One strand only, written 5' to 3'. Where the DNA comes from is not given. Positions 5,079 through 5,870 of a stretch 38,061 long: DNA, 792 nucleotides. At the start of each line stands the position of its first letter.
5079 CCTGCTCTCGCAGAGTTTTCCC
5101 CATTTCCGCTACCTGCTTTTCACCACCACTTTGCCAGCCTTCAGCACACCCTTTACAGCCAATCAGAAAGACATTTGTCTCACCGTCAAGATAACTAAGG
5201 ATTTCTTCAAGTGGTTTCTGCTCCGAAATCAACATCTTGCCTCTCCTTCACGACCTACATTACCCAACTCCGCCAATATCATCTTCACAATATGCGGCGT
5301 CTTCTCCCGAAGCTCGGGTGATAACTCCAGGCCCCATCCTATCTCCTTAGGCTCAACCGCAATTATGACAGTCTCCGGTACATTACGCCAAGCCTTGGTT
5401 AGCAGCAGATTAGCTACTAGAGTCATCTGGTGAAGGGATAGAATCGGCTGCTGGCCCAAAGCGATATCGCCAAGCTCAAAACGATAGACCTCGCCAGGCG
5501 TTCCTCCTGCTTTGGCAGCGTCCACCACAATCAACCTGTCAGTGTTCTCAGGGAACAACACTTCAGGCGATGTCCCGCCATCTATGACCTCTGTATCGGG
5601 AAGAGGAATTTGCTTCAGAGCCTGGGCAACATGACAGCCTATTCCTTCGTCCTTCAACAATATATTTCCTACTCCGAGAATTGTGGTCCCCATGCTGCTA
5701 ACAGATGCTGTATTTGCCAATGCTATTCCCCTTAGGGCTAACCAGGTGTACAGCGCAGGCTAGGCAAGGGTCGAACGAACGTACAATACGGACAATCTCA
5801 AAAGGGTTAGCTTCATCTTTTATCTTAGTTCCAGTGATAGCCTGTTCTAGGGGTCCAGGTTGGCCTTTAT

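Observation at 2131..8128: Tat-less uptake-type [NiFe]-hydrogenase translationally coupled to a second MetV and followed by metV-metF-DUF3786: a candidate H2-linked methylene-THF reductase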

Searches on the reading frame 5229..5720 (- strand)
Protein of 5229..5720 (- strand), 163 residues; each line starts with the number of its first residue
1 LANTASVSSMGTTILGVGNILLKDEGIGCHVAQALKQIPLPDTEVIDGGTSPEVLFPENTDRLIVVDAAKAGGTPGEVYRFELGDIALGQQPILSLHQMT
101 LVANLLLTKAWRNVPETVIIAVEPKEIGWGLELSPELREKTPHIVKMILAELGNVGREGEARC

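Call 4: search_protein_families(library=pfam, proteins=[window:5229-5720:-])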
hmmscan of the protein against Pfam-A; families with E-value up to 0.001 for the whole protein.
window:5229-5720:- (163 aa): 1 family
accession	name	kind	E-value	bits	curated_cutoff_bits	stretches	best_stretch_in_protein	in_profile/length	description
PF01750.23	HycI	-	1.1e-20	74.2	23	1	29-151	1-130/130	Hydrogenase maturation protease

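Call 5: search_protein_families(library=ncbifam, proteins=[window:5229-5720:-])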
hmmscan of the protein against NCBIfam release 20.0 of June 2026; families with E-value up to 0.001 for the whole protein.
window:5229-5720:- (163 aa): 7 families
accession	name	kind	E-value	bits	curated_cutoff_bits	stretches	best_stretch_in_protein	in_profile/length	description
TIGR00072.1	hydrog_prot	superfamily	6.1e-36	123.6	47.45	1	14-152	2-145/145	hydrogenase maturation protease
NF045519.1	NiFeSe_H2_mat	exception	1.2e-24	86.9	190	1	14-151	5-146/152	NiFeSe hydrogenase maturation protease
TIGR00140.1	hupD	subfamily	1.5e-24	86.7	151.8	1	13-156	2-151/151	HyaD/HybD family hydrogenase maturation endopeptidase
NF007777.0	PRK10466.1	equivalog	1.7e-16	60.4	190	1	10-158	1-155/164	HyaD/HybD family hydrogenase maturation endopeptidase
TIGR00130.1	frhD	equivalog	1.1e-15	58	134.95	1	13-153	6-152/153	coenzyme F420-reducing hydrogenase, FrhD protein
TIGR00142.1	hycI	equivalog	8.6e-13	48.3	119.1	1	14-155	3-145/146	hydrogenase maturation peptidase HycI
NF007616.0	PRK10264.1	equivalog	6.1e-08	32.6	261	1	13-156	7-157/195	hydrogenase 1 maturation protease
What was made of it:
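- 5229..5693 (-): Hydrogenase maturation endopeptidase (HycI/HybD family), 154 aa from the ATG at 5693. The mechanical ORF runs to 5720. PF01750 E = 1e-20; TIGR00072 scores 124 bits (calls 4, 5).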
